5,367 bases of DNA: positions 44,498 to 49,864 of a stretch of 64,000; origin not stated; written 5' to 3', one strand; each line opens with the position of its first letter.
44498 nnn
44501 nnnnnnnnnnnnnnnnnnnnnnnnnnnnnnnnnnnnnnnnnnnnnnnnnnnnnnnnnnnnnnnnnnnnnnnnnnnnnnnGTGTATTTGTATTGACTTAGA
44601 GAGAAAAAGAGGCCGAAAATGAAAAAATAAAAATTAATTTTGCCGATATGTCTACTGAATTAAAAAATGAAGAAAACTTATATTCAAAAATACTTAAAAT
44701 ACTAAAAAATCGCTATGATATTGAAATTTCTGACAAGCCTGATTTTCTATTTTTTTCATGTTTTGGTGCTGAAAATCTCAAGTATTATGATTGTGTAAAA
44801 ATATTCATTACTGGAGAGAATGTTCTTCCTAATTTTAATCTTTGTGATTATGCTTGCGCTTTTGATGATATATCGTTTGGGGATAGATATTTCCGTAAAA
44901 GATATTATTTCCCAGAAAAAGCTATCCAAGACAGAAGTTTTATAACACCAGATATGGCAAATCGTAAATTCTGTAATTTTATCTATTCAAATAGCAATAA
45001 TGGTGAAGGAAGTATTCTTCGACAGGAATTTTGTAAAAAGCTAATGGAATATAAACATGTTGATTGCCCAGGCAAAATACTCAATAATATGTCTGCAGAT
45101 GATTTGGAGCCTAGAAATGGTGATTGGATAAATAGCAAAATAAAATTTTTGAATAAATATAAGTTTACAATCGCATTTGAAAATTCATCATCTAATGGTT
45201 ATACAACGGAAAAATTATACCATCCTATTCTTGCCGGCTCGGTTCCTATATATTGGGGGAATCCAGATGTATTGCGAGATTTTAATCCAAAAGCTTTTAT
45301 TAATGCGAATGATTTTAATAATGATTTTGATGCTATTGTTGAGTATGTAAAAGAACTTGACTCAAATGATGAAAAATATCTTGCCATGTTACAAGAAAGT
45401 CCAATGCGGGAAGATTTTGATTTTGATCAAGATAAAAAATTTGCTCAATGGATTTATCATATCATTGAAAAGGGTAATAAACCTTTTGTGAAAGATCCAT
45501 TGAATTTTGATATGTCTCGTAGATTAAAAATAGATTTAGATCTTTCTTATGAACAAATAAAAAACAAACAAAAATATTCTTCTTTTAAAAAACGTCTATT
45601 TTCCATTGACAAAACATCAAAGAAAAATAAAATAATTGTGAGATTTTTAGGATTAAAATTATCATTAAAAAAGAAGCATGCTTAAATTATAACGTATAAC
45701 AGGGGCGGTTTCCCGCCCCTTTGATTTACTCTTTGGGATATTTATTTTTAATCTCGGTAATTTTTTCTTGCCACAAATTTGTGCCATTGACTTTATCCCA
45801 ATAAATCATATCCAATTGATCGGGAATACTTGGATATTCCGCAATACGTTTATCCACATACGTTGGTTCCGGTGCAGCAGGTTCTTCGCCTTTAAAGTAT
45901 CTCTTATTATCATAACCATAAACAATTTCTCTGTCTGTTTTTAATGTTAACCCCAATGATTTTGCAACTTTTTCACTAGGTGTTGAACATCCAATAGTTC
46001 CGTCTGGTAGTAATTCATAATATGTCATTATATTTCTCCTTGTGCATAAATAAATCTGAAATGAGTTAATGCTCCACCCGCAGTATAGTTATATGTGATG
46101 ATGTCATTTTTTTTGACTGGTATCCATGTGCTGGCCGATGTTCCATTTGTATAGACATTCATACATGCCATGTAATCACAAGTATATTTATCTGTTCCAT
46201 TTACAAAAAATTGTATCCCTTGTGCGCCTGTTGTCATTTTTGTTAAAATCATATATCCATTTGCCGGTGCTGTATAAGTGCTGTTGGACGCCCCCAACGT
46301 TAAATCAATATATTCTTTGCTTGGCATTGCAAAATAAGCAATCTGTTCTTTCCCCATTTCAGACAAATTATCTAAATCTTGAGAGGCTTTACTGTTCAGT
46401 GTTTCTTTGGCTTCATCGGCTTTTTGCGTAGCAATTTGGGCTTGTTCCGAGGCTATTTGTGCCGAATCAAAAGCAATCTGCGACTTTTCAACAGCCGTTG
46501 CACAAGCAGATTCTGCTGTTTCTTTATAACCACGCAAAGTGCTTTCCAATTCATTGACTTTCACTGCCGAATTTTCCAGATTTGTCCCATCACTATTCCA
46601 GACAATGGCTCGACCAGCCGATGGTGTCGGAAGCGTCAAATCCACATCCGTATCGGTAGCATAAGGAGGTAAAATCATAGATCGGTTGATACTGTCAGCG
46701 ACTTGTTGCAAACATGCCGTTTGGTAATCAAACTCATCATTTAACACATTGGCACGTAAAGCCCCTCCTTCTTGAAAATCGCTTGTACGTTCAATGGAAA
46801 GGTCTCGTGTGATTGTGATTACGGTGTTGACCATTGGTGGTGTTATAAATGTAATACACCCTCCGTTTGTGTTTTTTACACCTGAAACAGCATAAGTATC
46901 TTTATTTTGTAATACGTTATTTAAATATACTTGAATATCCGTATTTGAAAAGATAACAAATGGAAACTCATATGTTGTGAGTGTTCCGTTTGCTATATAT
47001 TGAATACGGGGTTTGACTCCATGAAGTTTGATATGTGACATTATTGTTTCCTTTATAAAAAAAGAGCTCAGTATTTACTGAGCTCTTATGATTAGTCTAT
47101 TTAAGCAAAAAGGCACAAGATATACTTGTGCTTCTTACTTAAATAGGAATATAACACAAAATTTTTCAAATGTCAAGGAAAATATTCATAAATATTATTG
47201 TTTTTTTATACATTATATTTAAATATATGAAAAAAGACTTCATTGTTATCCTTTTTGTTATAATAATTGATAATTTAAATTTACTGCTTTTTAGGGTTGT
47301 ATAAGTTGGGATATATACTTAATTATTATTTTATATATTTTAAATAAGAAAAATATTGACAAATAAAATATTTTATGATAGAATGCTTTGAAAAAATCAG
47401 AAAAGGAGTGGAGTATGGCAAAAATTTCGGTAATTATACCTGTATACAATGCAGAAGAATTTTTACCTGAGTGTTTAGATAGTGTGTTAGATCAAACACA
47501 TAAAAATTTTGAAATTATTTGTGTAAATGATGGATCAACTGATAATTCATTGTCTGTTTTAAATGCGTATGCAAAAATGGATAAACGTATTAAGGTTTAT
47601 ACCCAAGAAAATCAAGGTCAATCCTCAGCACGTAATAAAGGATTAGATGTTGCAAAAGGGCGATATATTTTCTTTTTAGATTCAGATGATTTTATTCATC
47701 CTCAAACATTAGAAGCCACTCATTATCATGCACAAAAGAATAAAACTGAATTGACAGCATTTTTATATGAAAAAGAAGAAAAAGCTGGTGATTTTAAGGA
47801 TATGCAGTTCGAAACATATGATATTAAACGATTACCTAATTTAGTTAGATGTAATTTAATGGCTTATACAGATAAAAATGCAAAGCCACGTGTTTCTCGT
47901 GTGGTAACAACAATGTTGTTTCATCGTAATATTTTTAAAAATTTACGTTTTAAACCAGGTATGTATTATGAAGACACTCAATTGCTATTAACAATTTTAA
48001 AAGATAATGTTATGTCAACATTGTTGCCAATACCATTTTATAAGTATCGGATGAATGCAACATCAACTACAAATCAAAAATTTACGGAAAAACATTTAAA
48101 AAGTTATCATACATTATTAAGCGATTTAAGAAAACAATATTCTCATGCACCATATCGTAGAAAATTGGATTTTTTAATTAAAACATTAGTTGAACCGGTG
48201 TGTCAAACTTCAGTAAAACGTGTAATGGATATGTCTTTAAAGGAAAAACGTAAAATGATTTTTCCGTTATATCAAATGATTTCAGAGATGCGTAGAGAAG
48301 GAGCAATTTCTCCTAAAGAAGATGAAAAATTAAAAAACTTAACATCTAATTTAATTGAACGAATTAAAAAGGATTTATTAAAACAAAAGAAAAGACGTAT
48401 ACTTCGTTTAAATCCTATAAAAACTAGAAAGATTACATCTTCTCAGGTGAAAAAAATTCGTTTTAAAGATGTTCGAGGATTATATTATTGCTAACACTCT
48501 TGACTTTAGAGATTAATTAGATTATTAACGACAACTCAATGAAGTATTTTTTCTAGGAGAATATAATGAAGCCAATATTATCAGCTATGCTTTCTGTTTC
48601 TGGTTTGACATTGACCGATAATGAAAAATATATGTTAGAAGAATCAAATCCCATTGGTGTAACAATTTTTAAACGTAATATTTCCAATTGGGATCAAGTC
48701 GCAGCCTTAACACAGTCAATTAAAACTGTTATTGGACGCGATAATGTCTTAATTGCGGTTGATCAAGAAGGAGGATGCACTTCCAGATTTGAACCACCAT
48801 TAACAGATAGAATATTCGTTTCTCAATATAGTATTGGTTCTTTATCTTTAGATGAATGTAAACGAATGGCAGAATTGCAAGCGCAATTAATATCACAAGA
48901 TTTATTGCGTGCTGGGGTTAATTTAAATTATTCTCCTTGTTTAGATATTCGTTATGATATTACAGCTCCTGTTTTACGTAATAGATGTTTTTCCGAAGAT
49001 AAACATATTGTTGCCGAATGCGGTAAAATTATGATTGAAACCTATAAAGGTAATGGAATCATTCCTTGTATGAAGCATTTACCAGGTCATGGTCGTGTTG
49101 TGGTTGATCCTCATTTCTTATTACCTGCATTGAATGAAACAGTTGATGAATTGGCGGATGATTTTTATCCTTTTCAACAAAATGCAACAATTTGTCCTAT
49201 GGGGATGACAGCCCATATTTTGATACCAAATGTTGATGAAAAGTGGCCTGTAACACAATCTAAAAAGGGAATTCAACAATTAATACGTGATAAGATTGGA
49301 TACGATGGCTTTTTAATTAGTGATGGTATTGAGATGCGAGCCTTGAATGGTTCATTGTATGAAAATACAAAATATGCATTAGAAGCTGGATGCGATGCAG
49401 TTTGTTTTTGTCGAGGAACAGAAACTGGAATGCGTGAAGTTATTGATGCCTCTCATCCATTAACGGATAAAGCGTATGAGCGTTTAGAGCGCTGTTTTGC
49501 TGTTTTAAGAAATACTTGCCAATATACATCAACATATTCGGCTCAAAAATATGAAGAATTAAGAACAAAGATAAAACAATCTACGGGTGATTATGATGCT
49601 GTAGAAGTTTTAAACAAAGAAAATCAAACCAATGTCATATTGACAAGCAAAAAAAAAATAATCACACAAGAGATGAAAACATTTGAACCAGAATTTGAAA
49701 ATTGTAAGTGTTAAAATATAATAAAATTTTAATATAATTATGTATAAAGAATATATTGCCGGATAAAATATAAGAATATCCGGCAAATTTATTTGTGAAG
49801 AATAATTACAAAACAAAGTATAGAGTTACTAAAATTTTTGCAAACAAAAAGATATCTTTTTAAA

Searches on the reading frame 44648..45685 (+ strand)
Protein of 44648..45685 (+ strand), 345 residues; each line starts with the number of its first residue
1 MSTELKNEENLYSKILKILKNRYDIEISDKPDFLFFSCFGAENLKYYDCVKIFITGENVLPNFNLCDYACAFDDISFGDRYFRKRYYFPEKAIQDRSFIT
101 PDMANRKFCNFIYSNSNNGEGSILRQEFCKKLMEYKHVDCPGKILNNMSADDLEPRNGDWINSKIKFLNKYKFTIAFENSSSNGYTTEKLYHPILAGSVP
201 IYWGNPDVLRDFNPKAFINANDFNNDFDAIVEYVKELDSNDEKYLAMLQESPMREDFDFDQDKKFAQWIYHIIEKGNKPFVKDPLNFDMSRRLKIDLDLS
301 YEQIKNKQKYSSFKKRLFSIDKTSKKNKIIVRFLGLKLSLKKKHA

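Call 12: search_protein_families(library=pfam, proteins=[window:44648-45685:+], max_evalue=0.001)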
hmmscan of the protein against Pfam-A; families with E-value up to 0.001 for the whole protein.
window:44648-45685:+ (345 aa): 2 families
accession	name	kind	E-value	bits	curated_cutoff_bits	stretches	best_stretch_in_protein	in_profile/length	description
PF18025.7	FucT_N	-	1.5e-27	96.3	27.2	1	9-87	11-88/91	Alpha-(1,3)-fucosyltransferase FucT N-terminal domain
PF00852.26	Glyco_transf_10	-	6.1e-21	75.3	23.9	1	111-247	10-135/182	Glycosyltransferase family 10 (fucosyltransferase) C-term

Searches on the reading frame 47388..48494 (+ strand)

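Call 12: search_protein_families(library=pfam, proteins=[window:47388-48494:+], max_evalue=0.001)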
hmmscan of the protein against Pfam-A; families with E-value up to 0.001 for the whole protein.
window:47388-48494:+ (368 aa): 4 families
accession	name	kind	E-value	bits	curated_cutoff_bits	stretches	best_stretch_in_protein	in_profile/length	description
PF00535.33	Glycos_transf_2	-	3.7e-40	138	23.3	1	14-140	1-130/168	Glycosyl transferase family 2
PF10111.15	Glyco_tranf_2_2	-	5.9e-16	59.2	27.3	1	14-120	1-113/276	Glycosyltransferase like family 2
PF13641.12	Glyco_tranf_2_3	-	1.7e-13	51.6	27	1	13-116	3-112/230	Glycosyltransferase like family 2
PF13704.12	Glyco_tranf_2_4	-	0.00013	22.8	27.5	1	21-108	2-89/98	Glycosyl transferase family 2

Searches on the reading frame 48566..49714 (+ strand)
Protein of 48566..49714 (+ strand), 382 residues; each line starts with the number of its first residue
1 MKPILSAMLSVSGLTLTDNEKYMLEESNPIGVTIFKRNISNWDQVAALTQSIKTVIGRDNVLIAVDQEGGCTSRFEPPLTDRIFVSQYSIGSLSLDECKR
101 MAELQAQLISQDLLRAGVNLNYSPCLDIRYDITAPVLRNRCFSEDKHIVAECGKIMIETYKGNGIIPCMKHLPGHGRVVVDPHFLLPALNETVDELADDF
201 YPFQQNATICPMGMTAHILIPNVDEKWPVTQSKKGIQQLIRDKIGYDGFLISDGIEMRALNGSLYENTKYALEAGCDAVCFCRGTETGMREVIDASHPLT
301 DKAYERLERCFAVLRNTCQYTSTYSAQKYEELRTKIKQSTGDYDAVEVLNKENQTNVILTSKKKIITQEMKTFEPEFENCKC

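Call 12: search_protein_families(library=pfam, proteins=[window:48566-49714:+], max_evalue=0.001)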
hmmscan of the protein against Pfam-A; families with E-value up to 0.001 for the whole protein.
window:48566-49714:+ (382 aa): 1 family
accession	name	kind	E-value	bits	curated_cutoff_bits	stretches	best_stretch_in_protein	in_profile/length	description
PF00933.27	Glyco_hydro_3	-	3e-41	142.3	27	1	15-295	15-298/316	Glycosyl hydrolase family 3 N terminal domain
